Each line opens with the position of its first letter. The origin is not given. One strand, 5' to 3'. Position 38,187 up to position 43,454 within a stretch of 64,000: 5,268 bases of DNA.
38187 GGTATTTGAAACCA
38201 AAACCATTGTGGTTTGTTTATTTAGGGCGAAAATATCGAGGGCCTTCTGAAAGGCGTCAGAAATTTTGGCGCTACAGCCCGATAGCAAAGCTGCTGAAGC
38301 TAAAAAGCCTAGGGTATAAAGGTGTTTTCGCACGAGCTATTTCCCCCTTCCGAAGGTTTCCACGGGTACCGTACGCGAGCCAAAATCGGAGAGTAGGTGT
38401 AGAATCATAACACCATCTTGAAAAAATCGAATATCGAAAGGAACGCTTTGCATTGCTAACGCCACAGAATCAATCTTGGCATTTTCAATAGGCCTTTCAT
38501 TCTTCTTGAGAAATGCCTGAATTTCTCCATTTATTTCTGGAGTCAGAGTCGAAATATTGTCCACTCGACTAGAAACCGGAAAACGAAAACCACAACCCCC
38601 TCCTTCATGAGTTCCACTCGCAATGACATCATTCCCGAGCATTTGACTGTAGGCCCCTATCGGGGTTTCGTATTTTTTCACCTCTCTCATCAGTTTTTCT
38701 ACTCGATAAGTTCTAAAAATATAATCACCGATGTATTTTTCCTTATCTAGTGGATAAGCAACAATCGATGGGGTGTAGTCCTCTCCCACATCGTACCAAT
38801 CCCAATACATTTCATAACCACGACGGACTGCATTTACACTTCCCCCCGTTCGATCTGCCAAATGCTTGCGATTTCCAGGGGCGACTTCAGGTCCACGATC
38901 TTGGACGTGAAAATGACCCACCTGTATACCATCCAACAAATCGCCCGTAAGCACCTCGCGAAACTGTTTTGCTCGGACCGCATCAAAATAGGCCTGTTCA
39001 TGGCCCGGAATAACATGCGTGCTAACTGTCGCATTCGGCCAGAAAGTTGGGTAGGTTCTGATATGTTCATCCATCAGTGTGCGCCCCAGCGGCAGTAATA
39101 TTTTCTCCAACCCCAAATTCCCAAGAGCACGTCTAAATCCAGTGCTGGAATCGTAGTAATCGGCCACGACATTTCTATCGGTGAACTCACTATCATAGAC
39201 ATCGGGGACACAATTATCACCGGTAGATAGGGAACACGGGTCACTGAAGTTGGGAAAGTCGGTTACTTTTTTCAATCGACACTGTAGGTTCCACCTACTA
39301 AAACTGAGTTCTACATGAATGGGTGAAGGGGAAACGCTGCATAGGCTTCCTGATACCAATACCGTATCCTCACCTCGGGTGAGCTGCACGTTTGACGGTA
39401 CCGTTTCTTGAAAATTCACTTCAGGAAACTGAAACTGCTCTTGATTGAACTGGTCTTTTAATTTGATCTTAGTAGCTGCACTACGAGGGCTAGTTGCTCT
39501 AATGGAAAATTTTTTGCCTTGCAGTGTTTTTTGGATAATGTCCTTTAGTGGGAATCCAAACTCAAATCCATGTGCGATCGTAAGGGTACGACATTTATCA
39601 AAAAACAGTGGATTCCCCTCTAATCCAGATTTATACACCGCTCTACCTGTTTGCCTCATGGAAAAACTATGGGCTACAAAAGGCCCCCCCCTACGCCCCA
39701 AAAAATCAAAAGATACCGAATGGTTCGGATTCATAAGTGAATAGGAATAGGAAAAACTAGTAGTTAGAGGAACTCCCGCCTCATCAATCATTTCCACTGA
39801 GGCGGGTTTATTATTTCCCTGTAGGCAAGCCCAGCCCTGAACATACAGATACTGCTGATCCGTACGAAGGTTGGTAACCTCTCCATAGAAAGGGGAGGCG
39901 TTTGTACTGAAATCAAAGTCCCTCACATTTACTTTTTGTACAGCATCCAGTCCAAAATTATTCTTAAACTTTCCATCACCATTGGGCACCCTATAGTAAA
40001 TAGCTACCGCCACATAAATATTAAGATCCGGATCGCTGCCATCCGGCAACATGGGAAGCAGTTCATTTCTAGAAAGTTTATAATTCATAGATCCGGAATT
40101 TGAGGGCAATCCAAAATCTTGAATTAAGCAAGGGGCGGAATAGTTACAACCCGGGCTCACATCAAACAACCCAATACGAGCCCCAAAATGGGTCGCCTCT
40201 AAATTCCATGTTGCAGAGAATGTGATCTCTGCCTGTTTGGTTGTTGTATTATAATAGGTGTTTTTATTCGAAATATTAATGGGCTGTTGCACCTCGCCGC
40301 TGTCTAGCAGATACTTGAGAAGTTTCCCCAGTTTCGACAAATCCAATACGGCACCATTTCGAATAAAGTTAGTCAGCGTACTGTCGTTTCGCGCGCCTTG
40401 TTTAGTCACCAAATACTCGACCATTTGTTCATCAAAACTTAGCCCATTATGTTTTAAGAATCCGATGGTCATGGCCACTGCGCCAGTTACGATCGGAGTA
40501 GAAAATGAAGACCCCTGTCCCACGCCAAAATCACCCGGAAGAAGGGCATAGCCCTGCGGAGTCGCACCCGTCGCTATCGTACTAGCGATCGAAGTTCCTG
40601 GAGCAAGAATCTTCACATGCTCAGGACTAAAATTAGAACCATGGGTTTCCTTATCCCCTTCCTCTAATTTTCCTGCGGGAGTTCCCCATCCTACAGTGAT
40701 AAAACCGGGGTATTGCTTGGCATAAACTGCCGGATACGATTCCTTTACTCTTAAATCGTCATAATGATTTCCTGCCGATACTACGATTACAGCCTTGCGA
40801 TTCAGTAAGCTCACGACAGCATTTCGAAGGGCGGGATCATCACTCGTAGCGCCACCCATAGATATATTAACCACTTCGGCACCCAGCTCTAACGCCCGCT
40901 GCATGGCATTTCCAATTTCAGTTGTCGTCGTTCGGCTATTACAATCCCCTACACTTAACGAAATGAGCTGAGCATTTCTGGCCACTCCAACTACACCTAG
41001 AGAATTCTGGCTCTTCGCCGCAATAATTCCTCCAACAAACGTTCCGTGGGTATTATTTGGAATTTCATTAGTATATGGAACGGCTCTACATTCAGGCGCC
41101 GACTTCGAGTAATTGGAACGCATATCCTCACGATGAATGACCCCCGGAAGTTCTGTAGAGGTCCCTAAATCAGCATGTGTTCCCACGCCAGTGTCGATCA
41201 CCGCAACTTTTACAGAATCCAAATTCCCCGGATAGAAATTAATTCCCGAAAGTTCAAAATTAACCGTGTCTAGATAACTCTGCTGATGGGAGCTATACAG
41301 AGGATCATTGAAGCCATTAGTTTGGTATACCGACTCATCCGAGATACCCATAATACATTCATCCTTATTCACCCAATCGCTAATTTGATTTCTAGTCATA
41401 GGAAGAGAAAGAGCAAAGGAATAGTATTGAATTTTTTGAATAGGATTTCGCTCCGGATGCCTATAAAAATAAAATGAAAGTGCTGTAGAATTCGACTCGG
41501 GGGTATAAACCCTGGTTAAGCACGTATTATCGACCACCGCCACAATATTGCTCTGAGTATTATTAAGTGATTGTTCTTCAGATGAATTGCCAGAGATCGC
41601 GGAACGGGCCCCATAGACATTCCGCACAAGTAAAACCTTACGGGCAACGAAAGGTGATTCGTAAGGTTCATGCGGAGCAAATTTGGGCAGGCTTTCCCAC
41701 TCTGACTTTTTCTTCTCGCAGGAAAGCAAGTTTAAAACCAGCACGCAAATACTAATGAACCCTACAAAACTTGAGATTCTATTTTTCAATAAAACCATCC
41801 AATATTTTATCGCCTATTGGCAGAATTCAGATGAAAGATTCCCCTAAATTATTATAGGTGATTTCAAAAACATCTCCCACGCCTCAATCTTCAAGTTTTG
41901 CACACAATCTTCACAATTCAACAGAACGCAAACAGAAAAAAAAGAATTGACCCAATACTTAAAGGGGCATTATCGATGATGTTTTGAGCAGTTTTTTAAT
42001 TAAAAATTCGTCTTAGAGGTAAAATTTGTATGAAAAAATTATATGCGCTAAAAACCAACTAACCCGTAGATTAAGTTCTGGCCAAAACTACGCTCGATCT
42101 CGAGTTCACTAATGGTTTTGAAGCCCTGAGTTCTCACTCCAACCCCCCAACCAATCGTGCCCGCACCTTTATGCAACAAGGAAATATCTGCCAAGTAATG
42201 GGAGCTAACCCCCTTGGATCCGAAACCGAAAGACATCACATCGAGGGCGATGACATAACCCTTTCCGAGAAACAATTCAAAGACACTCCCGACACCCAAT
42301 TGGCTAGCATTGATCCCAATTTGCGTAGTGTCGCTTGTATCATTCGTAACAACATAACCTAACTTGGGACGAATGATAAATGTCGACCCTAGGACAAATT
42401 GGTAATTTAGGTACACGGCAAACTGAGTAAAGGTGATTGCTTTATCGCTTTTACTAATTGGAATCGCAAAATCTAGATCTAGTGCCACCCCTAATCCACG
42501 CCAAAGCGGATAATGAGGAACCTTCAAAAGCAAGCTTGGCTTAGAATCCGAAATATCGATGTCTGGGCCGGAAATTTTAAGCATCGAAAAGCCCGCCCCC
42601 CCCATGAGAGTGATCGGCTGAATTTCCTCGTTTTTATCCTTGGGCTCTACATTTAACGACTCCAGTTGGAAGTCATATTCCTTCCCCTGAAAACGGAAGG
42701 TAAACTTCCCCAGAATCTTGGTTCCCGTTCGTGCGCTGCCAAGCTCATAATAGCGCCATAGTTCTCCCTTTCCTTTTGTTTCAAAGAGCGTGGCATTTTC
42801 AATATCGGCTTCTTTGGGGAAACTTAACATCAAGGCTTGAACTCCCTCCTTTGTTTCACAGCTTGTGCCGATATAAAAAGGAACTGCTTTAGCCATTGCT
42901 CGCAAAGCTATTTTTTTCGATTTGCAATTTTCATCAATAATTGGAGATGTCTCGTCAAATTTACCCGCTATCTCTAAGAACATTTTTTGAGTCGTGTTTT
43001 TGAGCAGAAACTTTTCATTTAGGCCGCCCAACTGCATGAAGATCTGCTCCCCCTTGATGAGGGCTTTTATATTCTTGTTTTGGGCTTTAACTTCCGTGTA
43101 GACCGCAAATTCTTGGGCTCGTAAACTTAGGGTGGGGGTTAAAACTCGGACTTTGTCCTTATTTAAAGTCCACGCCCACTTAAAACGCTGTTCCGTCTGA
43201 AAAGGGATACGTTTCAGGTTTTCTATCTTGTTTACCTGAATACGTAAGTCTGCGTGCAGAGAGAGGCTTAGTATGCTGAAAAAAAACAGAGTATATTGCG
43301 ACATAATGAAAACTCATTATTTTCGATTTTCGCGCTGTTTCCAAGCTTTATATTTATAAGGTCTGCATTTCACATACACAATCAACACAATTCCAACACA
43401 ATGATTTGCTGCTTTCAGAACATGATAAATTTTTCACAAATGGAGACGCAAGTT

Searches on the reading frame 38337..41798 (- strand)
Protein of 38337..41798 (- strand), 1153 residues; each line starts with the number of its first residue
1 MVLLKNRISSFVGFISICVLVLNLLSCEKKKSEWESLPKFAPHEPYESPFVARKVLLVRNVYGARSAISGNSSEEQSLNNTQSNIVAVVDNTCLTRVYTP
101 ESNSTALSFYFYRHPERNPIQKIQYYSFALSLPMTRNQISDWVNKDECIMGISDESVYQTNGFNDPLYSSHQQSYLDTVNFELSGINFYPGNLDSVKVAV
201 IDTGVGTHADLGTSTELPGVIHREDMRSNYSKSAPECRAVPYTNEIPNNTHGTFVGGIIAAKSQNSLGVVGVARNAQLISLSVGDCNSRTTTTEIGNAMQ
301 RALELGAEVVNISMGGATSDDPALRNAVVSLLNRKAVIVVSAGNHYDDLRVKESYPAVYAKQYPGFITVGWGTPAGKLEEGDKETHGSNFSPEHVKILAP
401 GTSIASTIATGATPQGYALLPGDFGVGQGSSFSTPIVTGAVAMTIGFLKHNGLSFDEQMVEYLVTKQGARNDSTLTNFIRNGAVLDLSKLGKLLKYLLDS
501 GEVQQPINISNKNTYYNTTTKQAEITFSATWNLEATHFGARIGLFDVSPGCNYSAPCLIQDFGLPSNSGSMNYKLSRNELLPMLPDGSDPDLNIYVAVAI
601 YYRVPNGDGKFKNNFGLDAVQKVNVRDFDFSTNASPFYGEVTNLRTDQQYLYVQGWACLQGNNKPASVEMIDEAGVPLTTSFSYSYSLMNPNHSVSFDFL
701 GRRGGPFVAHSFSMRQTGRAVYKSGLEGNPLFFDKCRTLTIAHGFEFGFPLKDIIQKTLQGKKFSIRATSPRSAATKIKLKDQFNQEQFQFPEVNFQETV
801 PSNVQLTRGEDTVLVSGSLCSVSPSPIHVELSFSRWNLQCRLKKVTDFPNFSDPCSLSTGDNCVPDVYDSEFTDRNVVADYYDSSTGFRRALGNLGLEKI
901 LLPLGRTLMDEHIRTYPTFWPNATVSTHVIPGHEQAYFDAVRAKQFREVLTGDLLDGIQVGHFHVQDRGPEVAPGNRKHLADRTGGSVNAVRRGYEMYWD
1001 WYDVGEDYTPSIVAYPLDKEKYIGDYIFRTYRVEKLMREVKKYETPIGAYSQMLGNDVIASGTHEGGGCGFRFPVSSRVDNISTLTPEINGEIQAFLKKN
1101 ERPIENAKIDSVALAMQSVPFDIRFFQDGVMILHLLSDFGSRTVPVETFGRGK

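Call 3: search_protein_families(library=pfam, proteins=[window:38337-41798:-], max_evalue=1)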
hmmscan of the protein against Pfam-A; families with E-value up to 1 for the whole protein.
window:38337-41798:- (1153 aa): 1 family
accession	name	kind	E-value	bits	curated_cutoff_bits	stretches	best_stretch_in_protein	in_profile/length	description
PF00082.27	Peptidase_S8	-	1.7e-34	119.9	21.8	1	195-477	3-283/288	Subtilase family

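Call 4: search_protein_families(library=ncbifam, proteins=[window:38337-41798:-], max_evalue=1)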
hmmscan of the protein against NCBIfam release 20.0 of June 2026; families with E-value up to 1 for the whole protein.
window:38337-41798:- (1153 aa): 6 families
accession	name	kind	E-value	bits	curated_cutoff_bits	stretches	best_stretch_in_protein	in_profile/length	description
TIGR03921.1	T7SS_mycosin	equivalog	1.5e-28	100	278.75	1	195-443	14-242/353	type VII secretion-associated serine protease mycosin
NF033595.1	denti_PrtP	equivalog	7.8e-12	44.6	300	2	194-285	190-285/606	dentilisin complex serine proteinase subunit PrtP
TIGR03895.1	protease_PatA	subfamily_domain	4.6e-10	38.9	421.05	1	251-466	1-198/606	PatA/PatG family cyanobactin maturation protease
NF049966.1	QH_SP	equivalog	2.3e-08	33.7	165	1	248-360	39-135/219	subtilisin-like serine protease QhpE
NF040553.1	SGO_0316_fam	subfamily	0.027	12.1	1400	1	249-344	358-463/1486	SGO_0316/SGO_0317 family LPXTG-anchored serine peptidase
NF042956.1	IteS_antiphage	equivalog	0.12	10.5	900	0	248-348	290-397/747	S8 family anti-phage peptidase IteS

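Call 49: search_protein_families(library=padloc, proteins=[window:38337-41798:-], max_evalue=0.01)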
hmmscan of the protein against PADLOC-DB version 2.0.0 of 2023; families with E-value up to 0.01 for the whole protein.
window:38337-41798:- (1153 aa): 2 families
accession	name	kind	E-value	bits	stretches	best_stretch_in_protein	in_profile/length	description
PDLC03014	subtilase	-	3.2e-17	61.1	1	194-445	172-356/391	-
PDLC02197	IetS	-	0.0011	15.3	0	246-347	290-398/749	-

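Call 64: search_solved_structures(query=window:38337-41798:-, max_evalue=0.001)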
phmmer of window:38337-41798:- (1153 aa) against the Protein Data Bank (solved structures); distinct sequences matched with E-value up to 0.001: 104 (the best 60 are shown).
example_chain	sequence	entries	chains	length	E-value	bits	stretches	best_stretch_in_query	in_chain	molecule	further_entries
1dbi_A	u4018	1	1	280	8.5e-14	53.6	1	247-420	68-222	AK.1 SERINE PROTEASE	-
7xr8_A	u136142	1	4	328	1.1e-13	53.2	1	247-444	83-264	Major intracellular serine protease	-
1s01_A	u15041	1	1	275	2.3e-12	48.8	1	243-446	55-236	Subtilisin BPN'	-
1sbi_A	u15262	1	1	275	2.7e-12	48.6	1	243-446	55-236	SUBTILISIN 8397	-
1sbh_A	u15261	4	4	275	3.8e-12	48.1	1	243-445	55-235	SUBTILISIN 8397+1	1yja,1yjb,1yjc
1aqn_A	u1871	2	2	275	5.7e-12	47.6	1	243-446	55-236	SUBTILISIN 8324 | SUBTILISIN BPN'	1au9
6pak_A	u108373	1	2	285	8.8e-12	46.9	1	241-445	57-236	Subtilisin E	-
1ak9_A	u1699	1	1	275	9.5e-12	46.8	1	243-446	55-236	SUBTILISIN 8321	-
1s02_A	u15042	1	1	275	9.8e-12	46.8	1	243-446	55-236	SUBTILISIN BPN'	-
1sbn_E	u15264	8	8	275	1.1e-11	46.7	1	243-446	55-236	SUBTILISIN NOVO BPN' | SUBTILISIN BPN'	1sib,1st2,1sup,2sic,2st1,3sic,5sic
1a2q_A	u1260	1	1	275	1.1e-11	46.6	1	243-446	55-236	SUBTILISIN BPN'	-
1lw6_E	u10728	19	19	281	1.2e-11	46.5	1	243-446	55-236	SUBTILISIN BPN' | Subtilisin BPN' precursor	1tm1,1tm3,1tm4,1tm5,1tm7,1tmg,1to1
2sni_E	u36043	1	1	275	1.3e-11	46.3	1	243-445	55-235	SUBTILISIN NOVO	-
7y6m_C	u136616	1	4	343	1.4e-11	46.2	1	247-410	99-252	Intracellular serine protease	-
1thm_A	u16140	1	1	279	1.5e-11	46.1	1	248-420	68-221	THERMITASE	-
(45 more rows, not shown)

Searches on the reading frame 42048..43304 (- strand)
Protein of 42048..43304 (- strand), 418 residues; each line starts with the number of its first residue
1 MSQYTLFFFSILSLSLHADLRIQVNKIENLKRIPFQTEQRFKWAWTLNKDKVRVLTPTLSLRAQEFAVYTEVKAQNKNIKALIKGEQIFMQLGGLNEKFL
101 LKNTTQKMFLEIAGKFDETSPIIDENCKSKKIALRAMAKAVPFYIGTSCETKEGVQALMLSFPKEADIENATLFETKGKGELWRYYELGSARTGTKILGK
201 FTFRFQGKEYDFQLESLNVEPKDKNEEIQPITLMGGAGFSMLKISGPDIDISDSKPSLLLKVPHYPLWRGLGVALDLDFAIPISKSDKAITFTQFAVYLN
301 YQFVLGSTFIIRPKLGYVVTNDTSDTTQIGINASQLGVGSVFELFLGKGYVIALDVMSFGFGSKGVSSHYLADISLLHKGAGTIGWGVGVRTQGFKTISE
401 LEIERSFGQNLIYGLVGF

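Call 16: search_protein_families(library=pfam, proteins=[window:42048-43304:-], max_evalue=0.01)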
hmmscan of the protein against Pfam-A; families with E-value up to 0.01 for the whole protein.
window:42048-43304:- (418 aa): 0 families

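Call 49: search_protein_families(library=padloc, proteins=[window:42048-43304:-], max_evalue=0.01)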
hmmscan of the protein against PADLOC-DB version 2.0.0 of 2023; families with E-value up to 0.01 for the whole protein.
window:42048-43304:- (418 aa): 0 families

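Call 63: search_solved_structures(query=window:42048-43304:-, max_evalue=1)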
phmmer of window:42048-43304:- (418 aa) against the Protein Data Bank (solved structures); distinct sequences matched with E-value up to 1: 1.
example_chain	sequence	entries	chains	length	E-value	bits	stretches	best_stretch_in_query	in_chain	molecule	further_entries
7ood_x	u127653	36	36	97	0.63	12.1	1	121-183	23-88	50S ribosomal protein L31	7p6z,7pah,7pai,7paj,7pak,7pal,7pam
